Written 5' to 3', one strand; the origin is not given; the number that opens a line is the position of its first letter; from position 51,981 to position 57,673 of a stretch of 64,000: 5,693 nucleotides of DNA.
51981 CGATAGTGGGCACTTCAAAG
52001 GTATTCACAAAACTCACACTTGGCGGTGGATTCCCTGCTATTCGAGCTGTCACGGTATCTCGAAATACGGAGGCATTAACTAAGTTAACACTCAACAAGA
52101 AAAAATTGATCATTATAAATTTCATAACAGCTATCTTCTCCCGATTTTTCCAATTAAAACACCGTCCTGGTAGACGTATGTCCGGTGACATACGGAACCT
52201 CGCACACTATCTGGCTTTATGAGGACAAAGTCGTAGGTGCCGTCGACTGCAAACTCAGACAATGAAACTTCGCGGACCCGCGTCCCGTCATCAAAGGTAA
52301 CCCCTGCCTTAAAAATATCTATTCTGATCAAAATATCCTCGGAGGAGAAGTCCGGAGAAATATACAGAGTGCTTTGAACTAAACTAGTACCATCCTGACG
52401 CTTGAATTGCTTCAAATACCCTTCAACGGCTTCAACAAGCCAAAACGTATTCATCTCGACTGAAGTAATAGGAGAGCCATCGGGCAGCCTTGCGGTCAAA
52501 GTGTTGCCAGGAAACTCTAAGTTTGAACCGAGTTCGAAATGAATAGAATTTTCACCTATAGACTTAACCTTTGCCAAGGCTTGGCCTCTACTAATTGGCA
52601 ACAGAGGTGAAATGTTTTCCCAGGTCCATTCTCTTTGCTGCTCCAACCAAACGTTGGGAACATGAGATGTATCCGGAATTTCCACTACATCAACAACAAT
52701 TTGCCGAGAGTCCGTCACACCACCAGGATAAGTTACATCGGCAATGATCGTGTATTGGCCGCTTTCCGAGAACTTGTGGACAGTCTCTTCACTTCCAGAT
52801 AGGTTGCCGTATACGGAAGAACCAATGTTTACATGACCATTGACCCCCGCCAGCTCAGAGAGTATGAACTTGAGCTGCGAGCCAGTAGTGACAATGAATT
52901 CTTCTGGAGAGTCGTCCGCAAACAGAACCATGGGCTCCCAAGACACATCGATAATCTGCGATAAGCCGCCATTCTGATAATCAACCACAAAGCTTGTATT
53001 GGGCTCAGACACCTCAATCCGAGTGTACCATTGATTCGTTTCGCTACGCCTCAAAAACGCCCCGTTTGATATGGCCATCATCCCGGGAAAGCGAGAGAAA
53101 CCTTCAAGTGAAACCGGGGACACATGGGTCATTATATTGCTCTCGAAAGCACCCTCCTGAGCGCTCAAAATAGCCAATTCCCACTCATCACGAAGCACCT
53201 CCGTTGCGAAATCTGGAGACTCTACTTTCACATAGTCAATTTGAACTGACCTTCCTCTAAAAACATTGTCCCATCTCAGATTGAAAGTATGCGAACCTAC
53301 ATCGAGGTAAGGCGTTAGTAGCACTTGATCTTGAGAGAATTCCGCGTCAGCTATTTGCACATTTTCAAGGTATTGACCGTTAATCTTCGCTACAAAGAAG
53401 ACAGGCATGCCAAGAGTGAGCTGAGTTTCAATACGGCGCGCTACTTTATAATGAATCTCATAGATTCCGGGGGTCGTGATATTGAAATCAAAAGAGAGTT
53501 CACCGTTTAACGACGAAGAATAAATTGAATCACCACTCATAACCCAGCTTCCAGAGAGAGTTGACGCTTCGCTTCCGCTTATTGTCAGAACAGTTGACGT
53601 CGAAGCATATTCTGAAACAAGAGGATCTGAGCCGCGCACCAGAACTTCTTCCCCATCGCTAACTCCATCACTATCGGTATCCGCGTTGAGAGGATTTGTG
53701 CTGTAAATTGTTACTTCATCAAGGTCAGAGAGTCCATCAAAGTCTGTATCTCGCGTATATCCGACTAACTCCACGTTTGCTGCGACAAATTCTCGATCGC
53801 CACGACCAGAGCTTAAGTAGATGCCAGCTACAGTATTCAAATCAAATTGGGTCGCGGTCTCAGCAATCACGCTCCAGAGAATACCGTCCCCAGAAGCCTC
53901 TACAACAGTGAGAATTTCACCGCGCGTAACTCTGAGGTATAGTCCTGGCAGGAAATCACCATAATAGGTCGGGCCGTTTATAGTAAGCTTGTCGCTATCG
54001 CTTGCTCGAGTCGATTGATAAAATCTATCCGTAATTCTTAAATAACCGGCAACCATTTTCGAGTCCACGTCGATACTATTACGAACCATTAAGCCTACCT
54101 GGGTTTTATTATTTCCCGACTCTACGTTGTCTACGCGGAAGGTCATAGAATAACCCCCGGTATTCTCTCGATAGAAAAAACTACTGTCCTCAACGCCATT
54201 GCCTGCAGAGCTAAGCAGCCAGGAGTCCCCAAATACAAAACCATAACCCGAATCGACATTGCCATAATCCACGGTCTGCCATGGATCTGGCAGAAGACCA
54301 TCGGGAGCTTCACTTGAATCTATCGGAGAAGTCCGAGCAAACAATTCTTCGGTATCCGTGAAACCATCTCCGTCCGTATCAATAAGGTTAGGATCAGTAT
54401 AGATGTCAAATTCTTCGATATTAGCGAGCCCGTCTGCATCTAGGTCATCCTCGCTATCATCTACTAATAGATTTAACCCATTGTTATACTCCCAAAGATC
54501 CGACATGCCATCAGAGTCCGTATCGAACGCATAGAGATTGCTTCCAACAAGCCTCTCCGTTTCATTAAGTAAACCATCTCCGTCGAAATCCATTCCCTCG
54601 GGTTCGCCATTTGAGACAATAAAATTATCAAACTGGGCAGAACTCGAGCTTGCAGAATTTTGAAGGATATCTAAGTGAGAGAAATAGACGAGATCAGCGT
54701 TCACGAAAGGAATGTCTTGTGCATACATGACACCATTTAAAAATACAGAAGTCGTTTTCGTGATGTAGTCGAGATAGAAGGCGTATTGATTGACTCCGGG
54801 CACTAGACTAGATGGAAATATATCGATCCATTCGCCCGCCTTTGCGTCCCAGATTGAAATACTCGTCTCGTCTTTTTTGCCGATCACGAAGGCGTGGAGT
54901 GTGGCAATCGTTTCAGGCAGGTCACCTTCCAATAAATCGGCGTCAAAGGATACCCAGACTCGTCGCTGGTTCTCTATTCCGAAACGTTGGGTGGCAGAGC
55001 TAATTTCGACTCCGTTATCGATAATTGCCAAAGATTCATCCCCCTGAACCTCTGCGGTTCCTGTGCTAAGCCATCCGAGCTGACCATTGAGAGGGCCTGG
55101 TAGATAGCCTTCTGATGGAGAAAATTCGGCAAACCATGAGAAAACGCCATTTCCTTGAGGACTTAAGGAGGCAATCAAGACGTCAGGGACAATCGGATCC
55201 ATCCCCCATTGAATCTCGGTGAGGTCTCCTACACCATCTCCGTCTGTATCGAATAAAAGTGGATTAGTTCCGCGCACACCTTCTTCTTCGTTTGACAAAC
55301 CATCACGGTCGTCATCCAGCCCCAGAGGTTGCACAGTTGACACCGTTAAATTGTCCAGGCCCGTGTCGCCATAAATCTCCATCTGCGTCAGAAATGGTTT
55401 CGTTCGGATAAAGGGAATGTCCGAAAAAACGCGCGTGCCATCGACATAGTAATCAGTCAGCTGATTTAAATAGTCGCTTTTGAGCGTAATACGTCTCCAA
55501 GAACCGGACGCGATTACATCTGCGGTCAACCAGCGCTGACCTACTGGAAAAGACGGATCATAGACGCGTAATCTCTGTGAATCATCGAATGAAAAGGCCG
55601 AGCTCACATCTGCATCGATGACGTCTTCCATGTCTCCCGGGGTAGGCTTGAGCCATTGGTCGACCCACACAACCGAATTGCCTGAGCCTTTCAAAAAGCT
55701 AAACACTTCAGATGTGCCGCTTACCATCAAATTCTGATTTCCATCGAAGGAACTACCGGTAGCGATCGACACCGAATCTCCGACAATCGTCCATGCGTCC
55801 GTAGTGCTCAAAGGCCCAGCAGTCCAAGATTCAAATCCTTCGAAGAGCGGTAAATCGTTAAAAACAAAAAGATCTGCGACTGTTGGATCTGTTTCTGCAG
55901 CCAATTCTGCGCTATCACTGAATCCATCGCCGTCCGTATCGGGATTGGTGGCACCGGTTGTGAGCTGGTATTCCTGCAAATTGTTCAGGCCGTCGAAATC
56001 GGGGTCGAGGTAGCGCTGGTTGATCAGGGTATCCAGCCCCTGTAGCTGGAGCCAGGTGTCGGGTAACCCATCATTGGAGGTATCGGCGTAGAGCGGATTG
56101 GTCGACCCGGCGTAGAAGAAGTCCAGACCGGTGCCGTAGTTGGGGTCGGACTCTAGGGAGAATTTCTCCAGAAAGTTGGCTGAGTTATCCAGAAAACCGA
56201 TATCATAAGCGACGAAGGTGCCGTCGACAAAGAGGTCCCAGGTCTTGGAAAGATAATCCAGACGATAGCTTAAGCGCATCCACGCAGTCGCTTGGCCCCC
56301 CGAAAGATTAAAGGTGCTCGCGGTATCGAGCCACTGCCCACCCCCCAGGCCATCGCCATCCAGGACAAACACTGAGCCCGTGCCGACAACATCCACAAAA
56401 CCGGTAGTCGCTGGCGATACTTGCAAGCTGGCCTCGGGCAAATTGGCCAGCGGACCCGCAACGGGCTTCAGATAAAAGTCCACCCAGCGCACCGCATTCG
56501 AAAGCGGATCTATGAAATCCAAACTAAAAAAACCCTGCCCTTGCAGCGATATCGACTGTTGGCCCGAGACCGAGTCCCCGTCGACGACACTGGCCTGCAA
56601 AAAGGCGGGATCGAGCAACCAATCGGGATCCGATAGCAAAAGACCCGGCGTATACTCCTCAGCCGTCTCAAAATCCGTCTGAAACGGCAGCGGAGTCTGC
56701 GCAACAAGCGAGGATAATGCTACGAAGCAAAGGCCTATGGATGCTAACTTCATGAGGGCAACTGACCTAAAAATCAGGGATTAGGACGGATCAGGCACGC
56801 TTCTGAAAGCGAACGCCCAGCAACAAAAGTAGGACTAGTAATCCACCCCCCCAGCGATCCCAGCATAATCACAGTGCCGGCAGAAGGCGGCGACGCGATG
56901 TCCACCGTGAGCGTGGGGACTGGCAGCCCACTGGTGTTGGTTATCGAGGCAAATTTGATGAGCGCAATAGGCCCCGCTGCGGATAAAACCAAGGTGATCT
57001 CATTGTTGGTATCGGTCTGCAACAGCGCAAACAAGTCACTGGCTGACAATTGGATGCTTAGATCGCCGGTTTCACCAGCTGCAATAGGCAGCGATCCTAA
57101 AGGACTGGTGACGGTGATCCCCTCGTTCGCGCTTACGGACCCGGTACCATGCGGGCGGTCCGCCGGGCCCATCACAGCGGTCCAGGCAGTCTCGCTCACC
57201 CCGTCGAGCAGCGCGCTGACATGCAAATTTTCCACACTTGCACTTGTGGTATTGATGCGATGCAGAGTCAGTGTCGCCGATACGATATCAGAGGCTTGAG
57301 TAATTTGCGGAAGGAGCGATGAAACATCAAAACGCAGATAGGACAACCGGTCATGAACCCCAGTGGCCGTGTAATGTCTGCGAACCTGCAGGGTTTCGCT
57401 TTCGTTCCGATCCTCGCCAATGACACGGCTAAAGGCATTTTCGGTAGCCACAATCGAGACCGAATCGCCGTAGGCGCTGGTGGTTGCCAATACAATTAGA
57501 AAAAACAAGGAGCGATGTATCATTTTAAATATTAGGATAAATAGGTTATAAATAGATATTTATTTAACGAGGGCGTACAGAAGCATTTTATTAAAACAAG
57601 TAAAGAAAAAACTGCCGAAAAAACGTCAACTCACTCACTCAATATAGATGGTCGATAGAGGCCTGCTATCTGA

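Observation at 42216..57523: Six-gene Sec-dependent RHS operon with no T6SS, Tc or two-partner-secretion hallmark: candidate undescribed toxin-delivery module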

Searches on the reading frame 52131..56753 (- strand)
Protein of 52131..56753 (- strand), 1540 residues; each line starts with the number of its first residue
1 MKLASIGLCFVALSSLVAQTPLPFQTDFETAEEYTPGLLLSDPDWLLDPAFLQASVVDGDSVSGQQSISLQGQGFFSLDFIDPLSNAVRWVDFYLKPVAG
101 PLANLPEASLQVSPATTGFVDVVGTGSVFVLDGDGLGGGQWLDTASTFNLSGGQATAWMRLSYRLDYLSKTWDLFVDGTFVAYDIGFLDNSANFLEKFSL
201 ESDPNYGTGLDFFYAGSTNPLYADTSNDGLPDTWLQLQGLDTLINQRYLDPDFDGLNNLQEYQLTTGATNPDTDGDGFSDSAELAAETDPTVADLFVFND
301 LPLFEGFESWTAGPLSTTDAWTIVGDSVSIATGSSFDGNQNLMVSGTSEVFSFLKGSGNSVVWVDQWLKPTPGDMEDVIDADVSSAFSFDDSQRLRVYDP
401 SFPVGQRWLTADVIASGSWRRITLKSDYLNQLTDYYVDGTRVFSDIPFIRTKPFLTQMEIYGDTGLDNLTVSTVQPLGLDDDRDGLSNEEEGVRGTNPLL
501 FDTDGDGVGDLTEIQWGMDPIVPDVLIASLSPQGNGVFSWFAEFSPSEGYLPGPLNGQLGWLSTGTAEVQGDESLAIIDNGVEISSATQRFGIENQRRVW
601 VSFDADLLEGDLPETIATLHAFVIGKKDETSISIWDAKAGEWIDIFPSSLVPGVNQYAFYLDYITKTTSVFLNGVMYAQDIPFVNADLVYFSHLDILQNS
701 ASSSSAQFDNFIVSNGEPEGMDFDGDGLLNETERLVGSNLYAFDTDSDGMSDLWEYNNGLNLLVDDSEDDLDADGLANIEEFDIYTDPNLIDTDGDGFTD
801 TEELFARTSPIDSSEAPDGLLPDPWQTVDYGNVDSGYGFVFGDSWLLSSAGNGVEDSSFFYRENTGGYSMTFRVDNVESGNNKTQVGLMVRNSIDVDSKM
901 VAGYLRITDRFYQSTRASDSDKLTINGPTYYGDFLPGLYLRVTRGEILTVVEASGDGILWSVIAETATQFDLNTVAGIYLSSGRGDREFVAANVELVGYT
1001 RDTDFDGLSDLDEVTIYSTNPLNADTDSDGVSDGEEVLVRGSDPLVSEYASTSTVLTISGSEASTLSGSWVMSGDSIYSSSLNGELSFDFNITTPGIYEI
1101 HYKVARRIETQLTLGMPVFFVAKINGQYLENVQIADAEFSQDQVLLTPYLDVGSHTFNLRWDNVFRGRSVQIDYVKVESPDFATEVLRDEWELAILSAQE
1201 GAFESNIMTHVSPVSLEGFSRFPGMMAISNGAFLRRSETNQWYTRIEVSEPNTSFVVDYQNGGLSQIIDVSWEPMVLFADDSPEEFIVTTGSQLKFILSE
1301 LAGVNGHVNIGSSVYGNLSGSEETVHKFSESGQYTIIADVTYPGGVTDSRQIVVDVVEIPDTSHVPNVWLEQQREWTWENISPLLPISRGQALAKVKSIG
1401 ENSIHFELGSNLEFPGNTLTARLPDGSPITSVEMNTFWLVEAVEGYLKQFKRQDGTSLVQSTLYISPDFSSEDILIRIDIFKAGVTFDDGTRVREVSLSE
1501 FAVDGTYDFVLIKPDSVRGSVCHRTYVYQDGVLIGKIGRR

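Call 4: search_protein_families(library=pfam, proteins=[window:52131-56753:-], max_evalue=0.01)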
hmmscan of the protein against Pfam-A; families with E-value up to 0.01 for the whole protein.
window:52131-56753:- (1540 aa): 2 families
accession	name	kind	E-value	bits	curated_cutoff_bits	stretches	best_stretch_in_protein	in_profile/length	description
PF18884.5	TSP3_bac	-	3.3e-19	68.8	25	4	272-292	1-21/22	Bacterial TSP3 repeat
PF03495.19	Binary_toxB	-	1e-05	26.1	25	0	744-808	2-64/78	Clostridial binary toxin B/anthrax toxin PA Ca-binding domain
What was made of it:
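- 52131..56753 (-): g2, 'giant A': a 1540-aa signal-peptide, acidic (pI 4.05) protein with TSP3 Ca-binding repeats and beta-rich lectin- or Ig-like modules. TSP3_bac 3e-19 (call 4).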

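Call 5: search_protein_families(library=ncbifam, proteins=[window:52131-56753:-], max_evalue=0.01)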
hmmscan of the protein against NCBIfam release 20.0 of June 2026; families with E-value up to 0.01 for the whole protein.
window:52131-56753:- (1540 aa): 3 families
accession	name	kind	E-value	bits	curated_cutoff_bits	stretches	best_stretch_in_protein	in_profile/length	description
NF033765.2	gliding_CglD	equivalog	2.5e-15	55.4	400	2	710-816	193-312/1124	adventurous gliding motility lipoprotein CglD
NF047639.1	throspo3_MtsD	equivalog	1.2e-10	40.2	800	1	467-536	447-514/651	cell-cell cohesion protein MtsD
NF042425.1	Amuc_1099_fam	equivalog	2e-06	27.6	50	0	792-818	129-155/321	Amuc_1099 family pilus-like system protein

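Call 23: search_solved_structures(query=window:52131-56753:-, max_evalue=0.01)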
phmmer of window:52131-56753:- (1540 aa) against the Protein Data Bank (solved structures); distinct sequences matched with E-value up to 0.01: 0.

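Call 80: search_solved_structures(query=A7, max_evalue=1)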
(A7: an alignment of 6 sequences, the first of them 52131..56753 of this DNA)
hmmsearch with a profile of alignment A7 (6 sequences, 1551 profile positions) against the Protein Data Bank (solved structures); distinct sequences matched with E-value up to 1: 10.
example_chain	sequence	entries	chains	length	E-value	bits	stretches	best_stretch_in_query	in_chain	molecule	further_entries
7c7u_A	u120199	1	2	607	1.6e-07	32.6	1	1017-1067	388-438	Biofilm-associated surface protein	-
7c7r_B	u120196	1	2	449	2.3e-07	32.1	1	1016-1064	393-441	Biofilm-associated surface protein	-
6tz6_B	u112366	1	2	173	0.21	12.3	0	468-531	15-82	Calcineurin subunit B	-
3sg7_A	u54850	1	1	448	0.22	12.3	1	735-812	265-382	Myosin light chain kinase, Green fluorescent protein, Calmodulin-1 chimera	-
4ik3_A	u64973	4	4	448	0.22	12.3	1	735-812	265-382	RCaMP, Green fluorescent protein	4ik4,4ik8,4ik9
4ik5_A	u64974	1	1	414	0.22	12.3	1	735-812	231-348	RCaMP, Green fluorescent protein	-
6mi5_X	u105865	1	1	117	0.24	12.2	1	736-822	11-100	Lanmodulin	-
8fns_A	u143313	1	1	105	0.42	11.3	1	738-821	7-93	EF-hand domain-containing protein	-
1iby_A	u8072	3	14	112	0.78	10.4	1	1294-1354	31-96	NITROSOCYANIN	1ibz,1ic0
2k0j_A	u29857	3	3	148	0.91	10.2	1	758-812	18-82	calmodulin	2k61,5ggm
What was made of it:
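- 52131..56753 (-): The only PDB profile hit is the Bap Ca-binding segment (call 80).
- Closest known: Tc toxin TcB-TcC cocoon with a TcA translocator. Different: All proteins carry Sec signals (calls 4, 23, 80).
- Tried and rejected: Sequence and profile searches of g2 against PDB gave only a Ca-binding stretch of Bap (calls 23, 80).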

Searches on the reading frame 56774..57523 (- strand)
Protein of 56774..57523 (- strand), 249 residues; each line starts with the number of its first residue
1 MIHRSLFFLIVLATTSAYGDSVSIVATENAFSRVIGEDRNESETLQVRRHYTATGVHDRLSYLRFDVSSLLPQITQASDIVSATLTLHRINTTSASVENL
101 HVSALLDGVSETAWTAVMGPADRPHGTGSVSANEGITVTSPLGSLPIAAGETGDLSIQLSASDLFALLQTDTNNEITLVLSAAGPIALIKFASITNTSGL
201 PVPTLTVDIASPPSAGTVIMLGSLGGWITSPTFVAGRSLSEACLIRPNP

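Call 4: search_protein_families(library=pfam, proteins=[window:56774-57523:-], max_evalue=0.01)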
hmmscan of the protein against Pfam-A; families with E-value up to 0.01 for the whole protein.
window:56774-57523:- (249 aa): 1 family
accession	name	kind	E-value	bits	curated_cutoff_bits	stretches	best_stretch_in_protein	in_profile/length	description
PF24517.2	CBM96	-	0.0047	17.2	26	1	41-115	25-91/164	Carbohydrate-binding module family 96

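Call 5: search_protein_families(library=ncbifam, proteins=[window:56774-57523:-], max_evalue=0.01)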
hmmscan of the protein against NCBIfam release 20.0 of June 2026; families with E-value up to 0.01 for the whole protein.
window:56774-57523:- (249 aa): 1 family
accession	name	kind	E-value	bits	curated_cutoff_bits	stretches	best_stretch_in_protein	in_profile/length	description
NF033679.1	DNRLRE_dom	domain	9.4e-08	32.3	34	1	42-207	15-163/164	DNRLRE domain-containing protein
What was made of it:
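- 56774..57523 (-): g1: a 249-aa signal-peptide protein with a DNRLRE/CBM96-like domain. It is lineage-specific and not part of the conserved cassette. NCBIfam DNRLRE 9.4e-8 (32.3 bits, cut-off 34); Pfam CBM96 0.0047 (calls 4, 5).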

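Call 8: find_encoding_contigs(protein=window:56774-57523:-, flank=10000, max_places=6)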
Protein window:56774-57523:- (249 aa): 1 contig read that carries it; 1 place shown.
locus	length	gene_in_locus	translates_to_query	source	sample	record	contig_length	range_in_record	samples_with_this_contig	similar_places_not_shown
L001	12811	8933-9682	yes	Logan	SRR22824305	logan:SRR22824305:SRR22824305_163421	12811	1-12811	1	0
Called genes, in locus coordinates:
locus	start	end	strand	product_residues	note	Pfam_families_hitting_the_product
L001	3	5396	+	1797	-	?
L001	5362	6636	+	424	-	PF09243:Rsm22, PF13489:Methyltransf_23 (faint)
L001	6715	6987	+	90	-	PF00708:Acylphosphatase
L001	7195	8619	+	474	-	PF00884:Sulfatase, PF16347:SGSH_C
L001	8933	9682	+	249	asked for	-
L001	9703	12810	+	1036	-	?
